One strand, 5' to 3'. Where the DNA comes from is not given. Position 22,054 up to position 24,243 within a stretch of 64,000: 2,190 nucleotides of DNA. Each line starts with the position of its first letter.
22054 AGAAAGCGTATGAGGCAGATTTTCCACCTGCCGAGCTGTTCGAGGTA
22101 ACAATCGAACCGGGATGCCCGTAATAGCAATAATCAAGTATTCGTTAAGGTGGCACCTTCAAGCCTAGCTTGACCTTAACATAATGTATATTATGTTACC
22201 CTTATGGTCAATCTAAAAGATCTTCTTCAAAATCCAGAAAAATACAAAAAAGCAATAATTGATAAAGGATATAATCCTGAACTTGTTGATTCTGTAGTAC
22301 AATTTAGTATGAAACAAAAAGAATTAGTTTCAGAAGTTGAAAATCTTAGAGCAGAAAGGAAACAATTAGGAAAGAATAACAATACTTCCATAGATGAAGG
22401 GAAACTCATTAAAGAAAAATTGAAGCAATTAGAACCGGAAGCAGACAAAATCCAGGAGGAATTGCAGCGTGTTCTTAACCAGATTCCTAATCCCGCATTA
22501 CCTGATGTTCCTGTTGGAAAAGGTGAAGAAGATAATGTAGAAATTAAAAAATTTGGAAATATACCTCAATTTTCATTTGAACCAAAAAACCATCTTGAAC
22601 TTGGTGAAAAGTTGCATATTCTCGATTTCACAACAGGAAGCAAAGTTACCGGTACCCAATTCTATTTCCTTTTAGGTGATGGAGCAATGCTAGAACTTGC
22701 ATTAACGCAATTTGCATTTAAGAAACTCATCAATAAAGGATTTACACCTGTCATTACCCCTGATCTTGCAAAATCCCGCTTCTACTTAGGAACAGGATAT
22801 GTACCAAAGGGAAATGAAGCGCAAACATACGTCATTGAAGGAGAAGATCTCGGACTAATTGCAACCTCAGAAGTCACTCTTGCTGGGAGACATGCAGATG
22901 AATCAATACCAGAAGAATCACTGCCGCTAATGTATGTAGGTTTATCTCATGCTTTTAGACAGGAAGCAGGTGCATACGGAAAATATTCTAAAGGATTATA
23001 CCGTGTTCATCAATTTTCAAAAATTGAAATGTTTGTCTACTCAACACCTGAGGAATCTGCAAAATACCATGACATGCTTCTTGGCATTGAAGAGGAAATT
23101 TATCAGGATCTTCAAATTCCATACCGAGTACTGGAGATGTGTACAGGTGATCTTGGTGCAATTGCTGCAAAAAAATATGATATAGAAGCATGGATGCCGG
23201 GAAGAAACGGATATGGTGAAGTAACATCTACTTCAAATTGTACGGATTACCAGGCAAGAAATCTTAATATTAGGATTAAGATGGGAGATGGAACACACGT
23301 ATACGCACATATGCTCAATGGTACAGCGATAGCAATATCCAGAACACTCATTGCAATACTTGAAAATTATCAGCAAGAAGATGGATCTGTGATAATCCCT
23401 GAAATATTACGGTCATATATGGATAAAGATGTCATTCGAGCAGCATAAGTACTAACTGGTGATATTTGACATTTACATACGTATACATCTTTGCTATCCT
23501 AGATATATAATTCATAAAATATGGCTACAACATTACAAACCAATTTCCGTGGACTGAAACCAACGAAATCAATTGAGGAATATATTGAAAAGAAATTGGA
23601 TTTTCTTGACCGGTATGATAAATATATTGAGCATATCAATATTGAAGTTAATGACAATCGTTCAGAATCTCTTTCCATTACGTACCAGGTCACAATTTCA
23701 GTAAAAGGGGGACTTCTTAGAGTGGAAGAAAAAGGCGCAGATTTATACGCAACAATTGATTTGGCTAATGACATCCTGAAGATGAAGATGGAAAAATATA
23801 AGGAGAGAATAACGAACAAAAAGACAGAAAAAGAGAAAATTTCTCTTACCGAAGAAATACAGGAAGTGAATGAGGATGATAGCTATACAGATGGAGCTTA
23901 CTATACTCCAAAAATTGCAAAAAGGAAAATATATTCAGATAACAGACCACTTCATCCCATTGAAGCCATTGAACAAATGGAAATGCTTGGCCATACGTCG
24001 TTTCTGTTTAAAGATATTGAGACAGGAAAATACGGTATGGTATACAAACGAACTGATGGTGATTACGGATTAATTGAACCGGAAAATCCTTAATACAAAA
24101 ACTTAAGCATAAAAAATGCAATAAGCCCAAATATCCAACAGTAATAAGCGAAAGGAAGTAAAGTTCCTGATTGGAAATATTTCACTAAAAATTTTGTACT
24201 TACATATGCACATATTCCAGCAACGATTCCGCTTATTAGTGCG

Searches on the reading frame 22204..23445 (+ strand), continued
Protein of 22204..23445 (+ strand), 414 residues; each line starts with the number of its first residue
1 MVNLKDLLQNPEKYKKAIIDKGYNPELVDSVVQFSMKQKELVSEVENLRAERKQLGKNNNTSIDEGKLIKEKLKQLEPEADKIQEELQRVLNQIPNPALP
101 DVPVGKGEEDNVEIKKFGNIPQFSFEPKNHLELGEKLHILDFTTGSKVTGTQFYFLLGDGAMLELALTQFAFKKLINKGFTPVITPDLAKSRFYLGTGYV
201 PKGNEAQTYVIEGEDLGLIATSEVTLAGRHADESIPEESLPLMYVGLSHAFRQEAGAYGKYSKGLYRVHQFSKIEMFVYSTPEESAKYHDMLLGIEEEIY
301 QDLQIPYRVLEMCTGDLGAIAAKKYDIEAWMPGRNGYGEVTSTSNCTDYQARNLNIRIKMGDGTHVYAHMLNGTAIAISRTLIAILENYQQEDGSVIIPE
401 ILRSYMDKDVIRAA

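Call 57: find_homologous_proteins(query=L016:1759-2982:+, max_evalue=1e-120)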
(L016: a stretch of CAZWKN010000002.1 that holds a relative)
Query L016:1759-2982:+ (408 aa): 508 proteins with E <= 1e-120 among 8000 candidates; the best 120 are listed.
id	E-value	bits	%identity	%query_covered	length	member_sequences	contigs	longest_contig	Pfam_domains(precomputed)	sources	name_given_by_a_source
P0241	7.0e-268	906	100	100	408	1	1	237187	PF00587.31,PF02403.28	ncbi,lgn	-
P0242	4.2e-209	712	78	99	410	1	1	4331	PF00587.31,PF02403.28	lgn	-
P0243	8.3e-205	698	76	100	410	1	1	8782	PF00587.31,PF02403.28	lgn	-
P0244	1.8e-204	697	75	100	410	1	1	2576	PF00587.31,PF02403.28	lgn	-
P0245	3.5e-200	683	73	100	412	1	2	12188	PF00587.31,PF02403.28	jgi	jgi:seryl-tRNA synthetase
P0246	1.0e-199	682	75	100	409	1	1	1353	PF00587.31,PF02403.28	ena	-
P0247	1.2e-199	681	74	100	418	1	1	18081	PF00587.31,PF02403.28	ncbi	-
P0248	2.0e-199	681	74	100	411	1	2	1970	PF00587.31,PF02403.28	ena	-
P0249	9.4e-199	678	74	100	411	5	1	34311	PF00587.31,PF02403.28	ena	-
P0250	2.4e-198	677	73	100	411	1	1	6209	PF00587.31,PF02403.28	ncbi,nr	ncbi:MAG: serine--tRNA ligase [Candidatus Amesbacteria bacterium]|nr:serine--tRNA ligase [Candidatus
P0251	7.9e-198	675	73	100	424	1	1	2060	PF00587.31,PF02403.28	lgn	-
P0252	9.8e-198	675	73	100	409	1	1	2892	PF00587.31,PF02403.28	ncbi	-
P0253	1.0e-197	675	73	100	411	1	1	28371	PF00587.31,PF02403.28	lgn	-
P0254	1.5e-197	674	71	100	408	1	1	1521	PF00587.31,PF02403.28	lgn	-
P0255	1.7e-197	674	72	100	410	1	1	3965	PF00587.31,PF02403.28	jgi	jgi:seryl-tRNA synthetase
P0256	5.4e-197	673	73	100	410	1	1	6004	PF00587.31,PF02403.28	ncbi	-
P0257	7.7e-197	672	72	100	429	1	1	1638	PF00587.31,PF02403.28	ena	-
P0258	1.3e-196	671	72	100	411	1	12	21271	PF00587.31,PF02403.28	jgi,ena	-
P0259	2.8e-196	670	73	100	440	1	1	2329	PF00587.31,PF02403.28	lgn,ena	-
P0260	6.2e-196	669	74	96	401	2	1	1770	PF00587.31,PF02403.28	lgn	-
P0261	8.9e-196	669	72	100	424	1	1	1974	PF00587.31,PF02403.28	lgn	-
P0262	1.9e-193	661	72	100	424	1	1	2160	PF00587.31,PF02403.28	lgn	-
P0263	9.9e-193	659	73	100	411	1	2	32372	PF00587.31,PF02403.28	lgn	-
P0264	7.2e-191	652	70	100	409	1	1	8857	PF00587.31,PF02403.28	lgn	-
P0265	3.7e-190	650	71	100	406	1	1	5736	PF00587.31,PF02403.28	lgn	-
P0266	2.9e-188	644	71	100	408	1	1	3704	PF00587.31,PF02403.28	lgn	-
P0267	2.7e-187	641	69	100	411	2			PF00587.31,PF02403.28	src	-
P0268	2.8e-187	641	71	100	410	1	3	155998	PF00587.31,PF02403.28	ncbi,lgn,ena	ncbi:MAG: serine--tRNA ligase [Patescibacteria group bacterium]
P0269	5.1e-187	640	71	100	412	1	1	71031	PF00587.31,PF02403.28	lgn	-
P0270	5.6e-187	640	70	100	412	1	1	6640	PF00587.31,PF02403.28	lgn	-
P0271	1.3e-186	638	70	100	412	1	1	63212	PF00587.31,PF02403.28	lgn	-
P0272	3.0e-186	637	69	100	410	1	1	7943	PF00587.31,PF02403.28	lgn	-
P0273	1.4e-185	635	70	100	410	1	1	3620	PF00587.31,PF02403.28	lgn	-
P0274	1.5e-185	635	70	100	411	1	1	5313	PF00587.31,PF02403.28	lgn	-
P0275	1.6e-185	635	67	100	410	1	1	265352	PF00587.31,PF02403.28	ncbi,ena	-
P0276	1.9e-185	635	69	100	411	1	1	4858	PF00587.31,PF02403.28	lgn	-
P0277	3.8e-185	634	70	100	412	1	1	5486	PF00587.31,PF02403.28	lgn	-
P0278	4.4e-185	633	69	100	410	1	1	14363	PF00587.31,PF02403.28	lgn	-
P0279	4.7e-185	633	71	100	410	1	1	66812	PF00587.31,PF02403.28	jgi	jgi:seryl-tRNA synthetase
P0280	4.9e-185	633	69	100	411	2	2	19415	PF00587.31,PF02403.28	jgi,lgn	-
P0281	5.0e-185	633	71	100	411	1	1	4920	PF00587.31,PF02403.28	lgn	-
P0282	6.4e-185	633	69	100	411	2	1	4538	PF00587.31,PF02403.28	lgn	-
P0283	6.7e-185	633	69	100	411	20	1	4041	PF00587.31,PF02403.28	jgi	jgi:seryl-tRNA synthetase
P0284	1.3e-184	632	70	100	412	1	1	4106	PF00587.31,PF02403.28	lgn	-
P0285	2.3e-184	631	69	100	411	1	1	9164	PF00587.31,PF02403.28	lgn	-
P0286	5.6e-184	630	68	100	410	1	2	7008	PF00587.31,PF02403.28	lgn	-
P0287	6.1e-184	630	70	100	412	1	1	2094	PF00587.31,PF02403.28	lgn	-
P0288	9.6e-184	629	70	100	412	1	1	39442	PF00587.31,PF02403.28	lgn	-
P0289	1.2e-183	629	68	100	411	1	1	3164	PF00587.31,PF02403.28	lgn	-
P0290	1.4e-183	628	68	100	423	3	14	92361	PF00587.31,PF02403.28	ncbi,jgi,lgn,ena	-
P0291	1.5e-183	628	68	100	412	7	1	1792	PF00587.31,PF02403.28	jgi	-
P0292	1.6e-183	628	66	100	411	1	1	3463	PF00587.31,PF02403.28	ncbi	-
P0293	2.0e-183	628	68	100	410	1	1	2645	PF00587.31,PF02403.28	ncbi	-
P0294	2.9e-183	627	67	100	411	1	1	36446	PF00587.31,PF02403.28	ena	-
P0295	4.6e-183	627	68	100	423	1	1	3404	PF00587.31,PF02403.28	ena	-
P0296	5.5e-183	626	67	100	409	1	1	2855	PF00587.31,PF02403.28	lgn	-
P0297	6.9e-183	626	69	100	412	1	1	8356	PF00587.31,PF02403.28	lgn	-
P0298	7.2e-183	626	67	100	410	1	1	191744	PF00587.31,PF02403.28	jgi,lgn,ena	-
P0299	1.9e-182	625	69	100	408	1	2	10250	PF00587.31,PF02403.28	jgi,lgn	jgi:seryl-tRNA synthetase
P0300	2.3e-182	624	69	100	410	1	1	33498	PF00587.31,PF02403.28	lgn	-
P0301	3.0e-182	624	68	99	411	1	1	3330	PF00587.31,PF02403.28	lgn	-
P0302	7.3e-182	623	66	100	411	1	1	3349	PF00587.31,PF02403.28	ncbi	-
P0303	7.9e-182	623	67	100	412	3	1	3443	PF00587.31,PF02403.28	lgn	-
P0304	1.1e-181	622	68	100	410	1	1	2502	PF00587.31,PF02403.28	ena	-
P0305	1.3e-181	622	68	100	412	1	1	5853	PF00587.31,PF02403.28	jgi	jgi:seryl-tRNA synthetase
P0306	2.9e-181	621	66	100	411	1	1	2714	PF00587.31,PF02403.28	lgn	-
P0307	3.7e-181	620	66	100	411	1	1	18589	PF00587.31,PF02403.28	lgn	-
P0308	3.9e-181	620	68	100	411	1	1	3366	PF00587.31,PF02403.28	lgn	-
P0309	4.0e-181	620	68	100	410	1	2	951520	PF00587.31,PF02403.28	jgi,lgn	jgi:seryl-tRNA synthetase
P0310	4.1e-181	620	67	100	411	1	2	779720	PF00587.31,PF02403.28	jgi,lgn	jgi:seryl-tRNA synthetase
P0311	5.7e-181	620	68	100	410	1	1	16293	PF00587.31,PF02403.28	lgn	-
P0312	1.0e-180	619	68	100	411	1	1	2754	PF00587.31,PF02403.28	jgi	jgi:seryl-tRNA synthetase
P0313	1.0e-180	619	67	100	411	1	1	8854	PF00587.31,PF02403.28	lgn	-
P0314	1.1e-180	619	67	100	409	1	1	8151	PF00587.31,PF02403.28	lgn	-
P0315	1.7e-180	618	69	100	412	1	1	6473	PF00587.31,PF02403.28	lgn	-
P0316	2.7e-180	618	68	100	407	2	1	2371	PF00587.31,PF02403.28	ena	-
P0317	4.5e-180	617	66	100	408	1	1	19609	PF00587.31,PF02403.28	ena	-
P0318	4.6e-180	617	66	100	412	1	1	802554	PF00587.31,PF02403.28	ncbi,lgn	-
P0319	6.7e-180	616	68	100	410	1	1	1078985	PF00587.31,PF02403.28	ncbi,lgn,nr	ncbi:MAG: serine--tRNA ligase [Candidatus Woesebacteria bacterium]|nr:MAG: serine--tRNA ligase [Cand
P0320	6.8e-180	616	68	100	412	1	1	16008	PF00587.31,PF02403.28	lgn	-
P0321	9.8e-180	616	68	100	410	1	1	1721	PF00587.31,PF02403.28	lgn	-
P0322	1.0e-179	616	68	100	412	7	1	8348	PF00587.31,PF02403.28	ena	-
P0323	1.4e-179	615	65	100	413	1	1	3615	PF00587.31,PF02403.28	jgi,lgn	-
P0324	1.4e-179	615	66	100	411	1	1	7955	PF00587.31,PF02403.28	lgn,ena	-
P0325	1.7e-179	615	68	100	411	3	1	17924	PF00587.31,PF02403.28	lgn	-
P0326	1.8e-179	615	68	100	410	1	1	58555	PF00587.31,PF02403.28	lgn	-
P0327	1.9e-179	615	68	99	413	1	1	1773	PF00587.31,PF02403.28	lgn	-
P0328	2.8e-179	614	68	100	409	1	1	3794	PF00587.31,PF02403.28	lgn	-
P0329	7.3e-179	613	67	100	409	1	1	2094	PF00587.31,PF02403.28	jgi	jgi:seryl-tRNA synthetase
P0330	9.0e-179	613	68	99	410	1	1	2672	PF00587.31,PF02403.28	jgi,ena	-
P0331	9.4e-179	613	68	100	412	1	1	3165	PF00587.31,PF02403.28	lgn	-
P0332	1.0e-178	612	66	100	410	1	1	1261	PF00587.31,PF02403.28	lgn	-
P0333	1.7e-178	612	68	100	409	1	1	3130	PF00587.31,PF02403.28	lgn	-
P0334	1.9e-178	611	67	100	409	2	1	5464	PF00587.31,PF02403.28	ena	-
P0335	2.2e-178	611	67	100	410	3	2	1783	PF00587.31,PF02403.28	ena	-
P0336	2.3e-178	611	67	100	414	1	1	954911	PF00587.31,PF02403.28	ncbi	-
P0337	2.4e-178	611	68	100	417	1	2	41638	PF00587.31,PF02403.28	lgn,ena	-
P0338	4.2e-178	610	68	100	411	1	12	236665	PF00587.31,PF02403.28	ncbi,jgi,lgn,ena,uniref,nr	ncbi:MAG: Serine-tRNA ligase [Candidatus Woesebacteria bacterium GW2011_GWA2_40_7]|uniref:Serine--tR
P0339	4.3e-178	610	67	100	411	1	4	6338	PF00587.31,PF02403.28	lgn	-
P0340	6.5e-178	610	67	100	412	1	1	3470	PF00587.31,PF02403.28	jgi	jgi:seryl-tRNA synthetase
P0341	1.2e-177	609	67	100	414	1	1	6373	PF00587.31,PF02403.28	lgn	-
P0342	1.3e-177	609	66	100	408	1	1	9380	PF00587.31,PF02403.28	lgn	-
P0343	1.3e-177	609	67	100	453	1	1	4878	PF00587.31,PF02403.28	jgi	jgi:seryl-tRNA synthetase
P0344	1.4e-177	609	67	100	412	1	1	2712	PF00587.31,PF02403.28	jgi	jgi:seryl-tRNA synthetase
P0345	1.4e-177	609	66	100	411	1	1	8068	PF00587.31,PF02403.28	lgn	-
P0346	1.7e-177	608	67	99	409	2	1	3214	PF00587.31,PF02403.28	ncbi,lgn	-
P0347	2.0e-177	608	67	100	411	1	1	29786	PF00587.31,PF02403.28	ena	-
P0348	2.5e-177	608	67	100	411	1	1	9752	PF00587.31,PF02403.28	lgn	-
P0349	2.6e-177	608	67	100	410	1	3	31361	PF00587.31,PF02403.28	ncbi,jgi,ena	-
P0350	3.6e-177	607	66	100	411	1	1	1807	PF00587.31,PF02403.28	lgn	-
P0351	8.7e-177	606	68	98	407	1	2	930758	PF00587.31,PF02403.28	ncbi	-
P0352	2.2e-176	605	66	100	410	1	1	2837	PF00587.31,PF02403.28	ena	-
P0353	2.7e-176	604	67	100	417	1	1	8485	PF00587.31,PF02403.28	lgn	-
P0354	2.9e-176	604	66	100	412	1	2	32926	PF00587.31,PF02403.28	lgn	-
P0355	3.5e-176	604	67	99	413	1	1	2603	PF00587.31,PF02403.28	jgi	jgi:seryl-tRNA synthetase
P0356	5.1e-176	604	65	100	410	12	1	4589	PF00587.31,PF02403.28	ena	-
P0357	6.3e-176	603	67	99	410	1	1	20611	PF00587.31,PF02403.28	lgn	-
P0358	6.3e-176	603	66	100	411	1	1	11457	PF00587.31,PF02403.28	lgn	-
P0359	6.4e-176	603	64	100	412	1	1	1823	PF00587.31,PF02403.28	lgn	-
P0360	2.8e-175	601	65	99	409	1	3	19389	PF00587.31,PF02403.28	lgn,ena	-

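Call 58: find_encoding_contigs(protein=P0242, flank=1600, max_places=2)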
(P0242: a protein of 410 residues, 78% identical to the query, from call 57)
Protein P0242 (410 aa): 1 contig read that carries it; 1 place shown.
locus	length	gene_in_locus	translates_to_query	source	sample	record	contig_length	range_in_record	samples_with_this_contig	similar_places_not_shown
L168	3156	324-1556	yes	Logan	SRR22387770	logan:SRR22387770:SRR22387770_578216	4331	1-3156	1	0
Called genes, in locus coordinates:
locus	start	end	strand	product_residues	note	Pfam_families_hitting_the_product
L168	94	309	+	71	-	-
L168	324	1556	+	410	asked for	PF02403:Seryl_tRNA_N, PF00587:tRNA-synt_2b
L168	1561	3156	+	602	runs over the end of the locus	PF00005:ABC_tran, PF13304:AAA_21 (faint)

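Call 59: find_encoding_contigs(protein=P0243, flank=1600, max_places=2)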
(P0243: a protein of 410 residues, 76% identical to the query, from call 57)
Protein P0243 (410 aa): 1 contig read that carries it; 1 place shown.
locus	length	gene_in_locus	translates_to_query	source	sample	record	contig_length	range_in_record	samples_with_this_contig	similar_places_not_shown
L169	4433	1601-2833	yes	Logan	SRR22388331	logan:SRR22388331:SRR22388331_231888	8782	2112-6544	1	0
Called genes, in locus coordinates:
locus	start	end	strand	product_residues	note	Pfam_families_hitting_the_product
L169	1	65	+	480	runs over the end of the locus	PF01336:tRNA_anti-codon, PF00152:tRNA-synt_2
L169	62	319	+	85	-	-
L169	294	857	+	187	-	-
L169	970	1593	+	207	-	PF00300:His_Phos_1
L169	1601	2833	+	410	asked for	PF02403:Seryl_tRNA_N, PF00587:tRNA-synt_2b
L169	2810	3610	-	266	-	-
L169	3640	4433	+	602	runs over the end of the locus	PF00005:ABC_tran, PF13304:AAA_21 (faint)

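Call 60: find_encoding_contigs(protein=P0247, flank=1600, max_places=2)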
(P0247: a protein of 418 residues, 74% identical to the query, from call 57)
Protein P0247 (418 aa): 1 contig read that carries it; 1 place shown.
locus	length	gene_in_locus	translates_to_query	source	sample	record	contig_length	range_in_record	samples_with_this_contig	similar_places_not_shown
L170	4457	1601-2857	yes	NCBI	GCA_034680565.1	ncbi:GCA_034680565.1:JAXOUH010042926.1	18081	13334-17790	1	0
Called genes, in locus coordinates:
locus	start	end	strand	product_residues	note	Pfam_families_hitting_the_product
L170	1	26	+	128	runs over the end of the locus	PF00903:Glyoxalase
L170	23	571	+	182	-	-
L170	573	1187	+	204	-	PF01928:CYTH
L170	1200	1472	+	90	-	-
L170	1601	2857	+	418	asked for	PF02403:Seryl_tRNA_N, PF00587:tRNA-synt_2b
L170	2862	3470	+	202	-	PF01564:Spermine_synth (faint), PF13649:Methyltransf_25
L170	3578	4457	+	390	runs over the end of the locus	?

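Call 62: find_encoding_contigs(protein=P0249, flank=1600, max_places=2)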
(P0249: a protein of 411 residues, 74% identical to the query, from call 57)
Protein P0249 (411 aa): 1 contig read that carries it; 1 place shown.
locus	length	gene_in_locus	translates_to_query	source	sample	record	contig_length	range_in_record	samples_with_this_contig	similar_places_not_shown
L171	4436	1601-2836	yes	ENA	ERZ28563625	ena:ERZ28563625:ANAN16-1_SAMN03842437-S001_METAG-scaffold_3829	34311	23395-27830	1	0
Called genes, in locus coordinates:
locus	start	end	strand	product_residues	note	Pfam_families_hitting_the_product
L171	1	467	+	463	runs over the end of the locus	PF01336:tRNA_anti-codon, PF00152:tRNA-synt_2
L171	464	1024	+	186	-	-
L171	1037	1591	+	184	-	-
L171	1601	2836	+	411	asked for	PF02403:Seryl_tRNA_N, PF00587:tRNA-synt_2b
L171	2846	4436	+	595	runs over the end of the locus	PF13304:AAA_21 (faint), PF00005:ABC_tran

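Call 63: find_encoding_contigs(protein=P0253, flank=1600, max_places=2)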
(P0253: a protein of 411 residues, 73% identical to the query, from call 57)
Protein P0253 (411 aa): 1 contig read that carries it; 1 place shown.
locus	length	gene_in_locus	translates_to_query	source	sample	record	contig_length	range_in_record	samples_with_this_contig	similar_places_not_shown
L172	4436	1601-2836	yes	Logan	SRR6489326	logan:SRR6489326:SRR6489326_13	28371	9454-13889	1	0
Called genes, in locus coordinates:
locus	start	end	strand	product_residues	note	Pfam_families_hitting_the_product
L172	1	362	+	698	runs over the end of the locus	PF01336:tRNA_anti-codon, PF00152:tRNA-synt_2, PF03483:B3_4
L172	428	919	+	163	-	-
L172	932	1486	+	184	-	-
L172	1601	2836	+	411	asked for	PF02403:Seryl_tRNA_N, PF00587:tRNA-synt_2b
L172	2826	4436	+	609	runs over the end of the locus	PF13304:AAA_21 (faint), PF00005:ABC_tran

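Call 86: find_encoding_contigs(protein=P0244, flank=1600, max_places=2)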
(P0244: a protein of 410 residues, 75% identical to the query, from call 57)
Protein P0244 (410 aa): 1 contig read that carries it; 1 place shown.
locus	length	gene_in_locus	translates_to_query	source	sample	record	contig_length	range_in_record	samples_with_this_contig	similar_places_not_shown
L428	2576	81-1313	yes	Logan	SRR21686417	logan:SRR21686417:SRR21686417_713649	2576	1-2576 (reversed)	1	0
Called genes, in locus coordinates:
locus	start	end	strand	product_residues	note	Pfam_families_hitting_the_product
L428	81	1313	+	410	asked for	PF02403:Seryl_tRNA_N, PF00587:tRNA-synt_2b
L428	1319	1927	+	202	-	-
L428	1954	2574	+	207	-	?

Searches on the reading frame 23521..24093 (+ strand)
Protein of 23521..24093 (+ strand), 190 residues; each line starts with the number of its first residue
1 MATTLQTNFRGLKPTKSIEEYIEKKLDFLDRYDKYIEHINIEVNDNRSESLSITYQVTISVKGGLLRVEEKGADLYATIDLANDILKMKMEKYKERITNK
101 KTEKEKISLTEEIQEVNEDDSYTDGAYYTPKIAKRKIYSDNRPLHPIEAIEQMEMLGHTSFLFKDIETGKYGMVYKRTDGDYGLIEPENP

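Call 22: search_protein_families(library=pfam, proteins=[window:23521-24093:+])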
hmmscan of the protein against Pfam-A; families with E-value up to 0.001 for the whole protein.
window:23521-24093:+ (190 aa): 2 families
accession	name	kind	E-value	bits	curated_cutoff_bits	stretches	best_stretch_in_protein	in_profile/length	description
PF02482.25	Ribosomal_S30AE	-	2.5e-16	60.6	23.7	1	6-97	2-87/88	Sigma 54 modulation protein / S30EA ribosomal protein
PF16321.10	Ribosom_S30AE_C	-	4.3e-16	58.8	25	1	130-184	4-57/57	Sigma 54 modulation/S30EA ribosomal protein C terminus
